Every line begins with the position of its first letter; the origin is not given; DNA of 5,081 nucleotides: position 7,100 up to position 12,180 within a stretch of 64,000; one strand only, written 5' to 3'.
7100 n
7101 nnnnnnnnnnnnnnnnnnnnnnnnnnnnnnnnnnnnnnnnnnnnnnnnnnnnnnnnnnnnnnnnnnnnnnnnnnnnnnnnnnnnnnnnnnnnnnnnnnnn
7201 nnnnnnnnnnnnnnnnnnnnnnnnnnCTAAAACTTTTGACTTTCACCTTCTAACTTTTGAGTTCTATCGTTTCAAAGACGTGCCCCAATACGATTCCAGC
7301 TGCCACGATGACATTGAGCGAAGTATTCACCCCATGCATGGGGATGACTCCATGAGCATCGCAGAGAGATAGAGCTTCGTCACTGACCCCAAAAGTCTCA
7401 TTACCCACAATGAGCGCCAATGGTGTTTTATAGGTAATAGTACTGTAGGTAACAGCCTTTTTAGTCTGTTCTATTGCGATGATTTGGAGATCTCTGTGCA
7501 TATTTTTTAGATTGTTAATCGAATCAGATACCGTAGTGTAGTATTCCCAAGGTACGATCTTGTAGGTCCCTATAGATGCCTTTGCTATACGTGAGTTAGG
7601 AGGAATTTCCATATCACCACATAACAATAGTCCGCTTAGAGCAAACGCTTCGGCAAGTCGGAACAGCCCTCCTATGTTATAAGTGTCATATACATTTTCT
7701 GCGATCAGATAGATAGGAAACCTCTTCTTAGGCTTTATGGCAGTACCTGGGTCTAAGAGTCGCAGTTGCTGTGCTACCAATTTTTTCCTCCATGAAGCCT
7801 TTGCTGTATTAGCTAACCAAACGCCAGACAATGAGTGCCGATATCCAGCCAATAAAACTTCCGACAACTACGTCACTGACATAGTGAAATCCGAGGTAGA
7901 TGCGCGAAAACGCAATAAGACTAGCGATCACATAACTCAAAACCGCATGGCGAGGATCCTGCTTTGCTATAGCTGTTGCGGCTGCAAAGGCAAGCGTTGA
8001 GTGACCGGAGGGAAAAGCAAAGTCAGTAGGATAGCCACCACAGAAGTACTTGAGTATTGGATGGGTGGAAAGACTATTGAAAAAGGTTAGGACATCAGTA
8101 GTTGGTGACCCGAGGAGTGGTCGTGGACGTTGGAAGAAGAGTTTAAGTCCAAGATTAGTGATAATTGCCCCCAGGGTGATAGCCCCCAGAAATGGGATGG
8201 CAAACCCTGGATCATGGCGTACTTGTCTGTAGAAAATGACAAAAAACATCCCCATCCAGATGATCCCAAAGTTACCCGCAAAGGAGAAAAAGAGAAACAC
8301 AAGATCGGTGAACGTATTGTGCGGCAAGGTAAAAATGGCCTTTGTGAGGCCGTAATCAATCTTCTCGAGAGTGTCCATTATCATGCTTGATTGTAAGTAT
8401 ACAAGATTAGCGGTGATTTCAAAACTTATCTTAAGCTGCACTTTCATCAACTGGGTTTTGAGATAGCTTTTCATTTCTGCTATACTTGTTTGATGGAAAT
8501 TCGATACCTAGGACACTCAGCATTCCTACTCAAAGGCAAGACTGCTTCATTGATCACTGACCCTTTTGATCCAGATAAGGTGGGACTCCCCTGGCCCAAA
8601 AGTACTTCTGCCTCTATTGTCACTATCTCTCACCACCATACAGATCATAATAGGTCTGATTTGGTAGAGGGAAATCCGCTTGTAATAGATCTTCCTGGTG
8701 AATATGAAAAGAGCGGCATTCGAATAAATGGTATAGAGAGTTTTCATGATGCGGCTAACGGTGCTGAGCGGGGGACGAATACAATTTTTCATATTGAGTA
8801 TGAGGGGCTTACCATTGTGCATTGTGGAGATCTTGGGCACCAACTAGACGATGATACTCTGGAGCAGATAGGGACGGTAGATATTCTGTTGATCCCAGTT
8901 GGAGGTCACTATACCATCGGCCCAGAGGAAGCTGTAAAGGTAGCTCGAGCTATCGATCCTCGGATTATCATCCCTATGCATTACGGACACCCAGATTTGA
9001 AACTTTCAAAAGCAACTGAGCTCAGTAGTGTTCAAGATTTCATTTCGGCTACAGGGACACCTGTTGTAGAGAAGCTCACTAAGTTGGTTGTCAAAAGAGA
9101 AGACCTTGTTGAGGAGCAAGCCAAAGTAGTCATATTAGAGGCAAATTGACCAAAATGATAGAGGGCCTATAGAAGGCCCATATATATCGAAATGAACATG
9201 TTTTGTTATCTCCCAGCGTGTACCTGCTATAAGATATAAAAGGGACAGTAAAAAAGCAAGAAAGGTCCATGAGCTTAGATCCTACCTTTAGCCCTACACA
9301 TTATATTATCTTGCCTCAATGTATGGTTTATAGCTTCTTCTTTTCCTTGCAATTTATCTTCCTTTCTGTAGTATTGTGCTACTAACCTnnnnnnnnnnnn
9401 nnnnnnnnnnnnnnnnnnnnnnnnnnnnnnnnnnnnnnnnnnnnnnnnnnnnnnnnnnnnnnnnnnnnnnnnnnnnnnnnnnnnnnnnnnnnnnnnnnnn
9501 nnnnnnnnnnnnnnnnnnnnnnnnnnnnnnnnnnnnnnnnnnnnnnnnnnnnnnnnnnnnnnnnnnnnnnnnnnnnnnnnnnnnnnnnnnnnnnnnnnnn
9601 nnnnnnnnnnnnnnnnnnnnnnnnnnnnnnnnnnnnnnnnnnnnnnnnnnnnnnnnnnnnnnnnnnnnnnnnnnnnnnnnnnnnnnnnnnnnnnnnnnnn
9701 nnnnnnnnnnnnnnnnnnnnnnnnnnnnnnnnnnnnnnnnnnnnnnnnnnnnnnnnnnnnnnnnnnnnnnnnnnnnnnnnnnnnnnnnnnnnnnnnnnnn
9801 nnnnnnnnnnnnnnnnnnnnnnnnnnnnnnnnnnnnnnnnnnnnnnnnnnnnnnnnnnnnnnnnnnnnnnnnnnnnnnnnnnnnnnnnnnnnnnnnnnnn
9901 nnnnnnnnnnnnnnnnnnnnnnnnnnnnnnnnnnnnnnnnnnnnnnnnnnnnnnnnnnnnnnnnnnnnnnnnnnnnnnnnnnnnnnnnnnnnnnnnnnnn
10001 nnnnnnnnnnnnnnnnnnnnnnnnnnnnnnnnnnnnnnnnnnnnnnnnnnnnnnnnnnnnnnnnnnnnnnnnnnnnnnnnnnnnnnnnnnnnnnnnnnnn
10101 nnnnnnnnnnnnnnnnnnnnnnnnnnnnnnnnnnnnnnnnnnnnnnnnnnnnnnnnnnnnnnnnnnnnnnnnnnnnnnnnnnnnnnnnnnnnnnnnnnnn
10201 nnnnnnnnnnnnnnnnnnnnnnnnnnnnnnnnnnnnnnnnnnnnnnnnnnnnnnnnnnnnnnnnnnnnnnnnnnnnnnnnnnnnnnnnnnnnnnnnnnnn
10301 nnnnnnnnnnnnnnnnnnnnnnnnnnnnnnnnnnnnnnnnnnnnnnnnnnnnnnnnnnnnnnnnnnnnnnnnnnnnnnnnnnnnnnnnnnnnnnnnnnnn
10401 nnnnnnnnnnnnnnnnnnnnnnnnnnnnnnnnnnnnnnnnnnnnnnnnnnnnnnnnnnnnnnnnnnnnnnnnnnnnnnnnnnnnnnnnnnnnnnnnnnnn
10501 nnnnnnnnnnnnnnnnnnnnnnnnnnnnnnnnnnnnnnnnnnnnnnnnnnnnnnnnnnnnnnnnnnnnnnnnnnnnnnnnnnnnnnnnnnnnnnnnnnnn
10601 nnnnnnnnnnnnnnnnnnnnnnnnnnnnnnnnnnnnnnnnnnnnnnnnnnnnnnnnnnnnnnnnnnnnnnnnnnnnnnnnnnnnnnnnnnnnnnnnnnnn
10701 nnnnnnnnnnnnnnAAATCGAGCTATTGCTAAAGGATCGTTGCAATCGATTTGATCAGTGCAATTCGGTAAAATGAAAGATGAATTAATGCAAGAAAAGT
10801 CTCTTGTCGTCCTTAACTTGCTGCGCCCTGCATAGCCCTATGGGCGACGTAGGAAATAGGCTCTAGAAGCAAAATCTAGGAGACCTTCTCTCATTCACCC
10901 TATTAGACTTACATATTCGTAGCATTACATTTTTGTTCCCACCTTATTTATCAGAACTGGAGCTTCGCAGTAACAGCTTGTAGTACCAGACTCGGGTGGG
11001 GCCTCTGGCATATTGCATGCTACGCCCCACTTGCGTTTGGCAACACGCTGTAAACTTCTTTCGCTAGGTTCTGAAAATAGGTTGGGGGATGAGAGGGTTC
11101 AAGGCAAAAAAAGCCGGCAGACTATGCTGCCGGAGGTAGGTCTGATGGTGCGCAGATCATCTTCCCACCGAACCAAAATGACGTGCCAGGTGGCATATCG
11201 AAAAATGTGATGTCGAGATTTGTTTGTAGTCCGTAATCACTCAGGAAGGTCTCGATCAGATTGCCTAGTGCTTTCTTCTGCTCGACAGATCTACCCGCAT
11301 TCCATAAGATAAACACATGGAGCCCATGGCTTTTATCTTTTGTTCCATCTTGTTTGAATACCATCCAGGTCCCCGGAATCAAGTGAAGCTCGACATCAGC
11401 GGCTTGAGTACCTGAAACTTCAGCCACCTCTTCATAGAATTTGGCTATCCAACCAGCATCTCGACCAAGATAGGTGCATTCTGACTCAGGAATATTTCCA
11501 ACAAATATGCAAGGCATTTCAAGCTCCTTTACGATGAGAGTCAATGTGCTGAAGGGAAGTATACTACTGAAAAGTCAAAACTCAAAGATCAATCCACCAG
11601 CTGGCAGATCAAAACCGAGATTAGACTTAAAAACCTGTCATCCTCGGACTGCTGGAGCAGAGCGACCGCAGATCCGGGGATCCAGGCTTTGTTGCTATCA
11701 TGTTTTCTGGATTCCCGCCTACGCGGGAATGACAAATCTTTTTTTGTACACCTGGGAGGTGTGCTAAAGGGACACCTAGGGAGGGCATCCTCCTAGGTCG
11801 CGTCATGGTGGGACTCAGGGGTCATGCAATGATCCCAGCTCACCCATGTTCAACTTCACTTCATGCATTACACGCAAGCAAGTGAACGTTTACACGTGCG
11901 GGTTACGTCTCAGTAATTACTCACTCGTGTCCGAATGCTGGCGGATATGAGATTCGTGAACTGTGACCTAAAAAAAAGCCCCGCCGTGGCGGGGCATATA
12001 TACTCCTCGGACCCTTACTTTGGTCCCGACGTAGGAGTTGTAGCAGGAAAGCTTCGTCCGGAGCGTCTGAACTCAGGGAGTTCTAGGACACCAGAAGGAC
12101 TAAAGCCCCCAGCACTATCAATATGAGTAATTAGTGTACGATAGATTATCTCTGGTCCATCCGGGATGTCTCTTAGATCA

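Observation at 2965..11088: Family-1 repeat: three same-strand copies of a 125-150-nt element whose helices show compensatory changes (candidate novel structured RNA)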

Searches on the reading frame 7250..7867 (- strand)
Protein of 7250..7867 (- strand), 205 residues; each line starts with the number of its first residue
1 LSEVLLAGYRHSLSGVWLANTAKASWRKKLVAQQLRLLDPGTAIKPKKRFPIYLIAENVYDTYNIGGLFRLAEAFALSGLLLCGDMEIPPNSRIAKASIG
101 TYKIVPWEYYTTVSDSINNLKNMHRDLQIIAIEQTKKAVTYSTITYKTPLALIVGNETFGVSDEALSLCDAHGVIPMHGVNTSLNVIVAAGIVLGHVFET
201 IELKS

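Call 60: search_protein_families(library=pfam, proteins=[window:7250-7867:-], max_evalue=0.001)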
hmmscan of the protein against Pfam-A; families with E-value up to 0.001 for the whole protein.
window:7250-7867:- (205 aa): 1 family
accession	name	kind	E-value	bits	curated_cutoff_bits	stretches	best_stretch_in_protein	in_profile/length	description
PF00588.24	SpoU_methylase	-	3.5e-31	108.6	29.7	1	52-194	2-141/142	SpoU rRNA Methylase family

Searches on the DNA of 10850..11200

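Call 9: search_rna_families(source=window, start=10850, end=11200, threshold=evalue, max_evalue=10)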
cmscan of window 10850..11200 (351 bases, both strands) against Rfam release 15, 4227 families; matches with E-value up to 10: 3.
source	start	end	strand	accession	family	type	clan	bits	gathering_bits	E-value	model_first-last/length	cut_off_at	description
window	11114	11138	-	RF01404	PinT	Gene; sRNA;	-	17.9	60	0.28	49-73/76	no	PinT (STnc440) Hfq binding RNA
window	11081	11150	+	RF02067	STnc310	Gene; sRNA;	-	14.5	40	3.9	1-61/61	no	Salmonella enterica sRNA STnc310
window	11136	11175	-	RF03756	mir-4891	Gene; miRNA;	-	13.4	100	8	1-88/88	no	mir-4891 microRNA precursor family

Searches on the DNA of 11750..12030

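Call 67: search_rna_families(source=window, start=11750, end=12030, threshold=evalue, max_evalue=10)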
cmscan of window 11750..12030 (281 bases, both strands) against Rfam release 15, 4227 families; matches with E-value up to 10: 15.
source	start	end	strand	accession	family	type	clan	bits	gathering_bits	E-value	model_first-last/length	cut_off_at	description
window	11971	12001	+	RF02628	Hrs1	Gene; sRNA;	-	19.4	56.4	0.14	1-74/74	no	Hfq-regulated sRNA 1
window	11970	12011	-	RF02837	anti-hemB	Gene; sRNA;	-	17.1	49.5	0.097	1-81/81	no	Burkholderia RNA 7 (anti-hemB)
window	11970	12030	-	RF01859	Phe_leader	Cis-reg; leader;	-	16.5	55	2.5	61-125/125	5'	Phenylalanine leader peptide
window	11931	11997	+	RF02236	asX2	Gene; sRNA;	-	15.9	70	0.83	1-87/87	no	Xanthomonas sRNA asX2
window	11970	12016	-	RF00057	RyhB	Gene; sRNA;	-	15.1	55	2.6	1-67/67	no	RyhB RNA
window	11970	12030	-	RF00022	GcvB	Gene;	-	14.9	42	0.37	155-204/204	5'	GcvB RNA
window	11922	11998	+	RF00198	SL1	Gene;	CL00020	14.6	75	3.3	1-103/103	no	SL1 RNA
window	11975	11998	-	RF00195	RsmY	Gene; sRNA;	CL00106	14.3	57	0.2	98-121/121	no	RsmY RNA family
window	11973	12030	-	RF01400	istR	Gene; antitoxin;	-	14.3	45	1.4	74-130/130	5'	istR Hfq binding RNA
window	11966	12008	-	RF02076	STnc100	Gene; sRNA;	-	14.2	47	0.56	164-206/206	no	Gammaproteobacterial sRNA STnc100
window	11972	12030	-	RF02766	Ysr49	Gene; sRNA;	-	14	95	2.4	67-124/124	5'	Yersinia sRNA 49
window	11970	12011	-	RF02399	NsiR1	Gene; sRNA;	-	13.1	39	4.4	1-60/60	no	Nitrogen stress-induced RNA 1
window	11976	11995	-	RF01323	CRISPR-DR10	Gene; CRISPR;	-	12.1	39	8.1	13-32/37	no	CRISPR RNA direct repeat element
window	11971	12015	-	RF02278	Betaproteobacteria_toxic_sRNA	Gene; sRNA;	-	11.8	50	8.1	1-64/64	no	Betaproteobacteria toxic small RNA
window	11978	11995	+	RF00195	RsmY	Gene; sRNA;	CL00106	10.5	57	2.3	101-118/121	no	RsmY RNA family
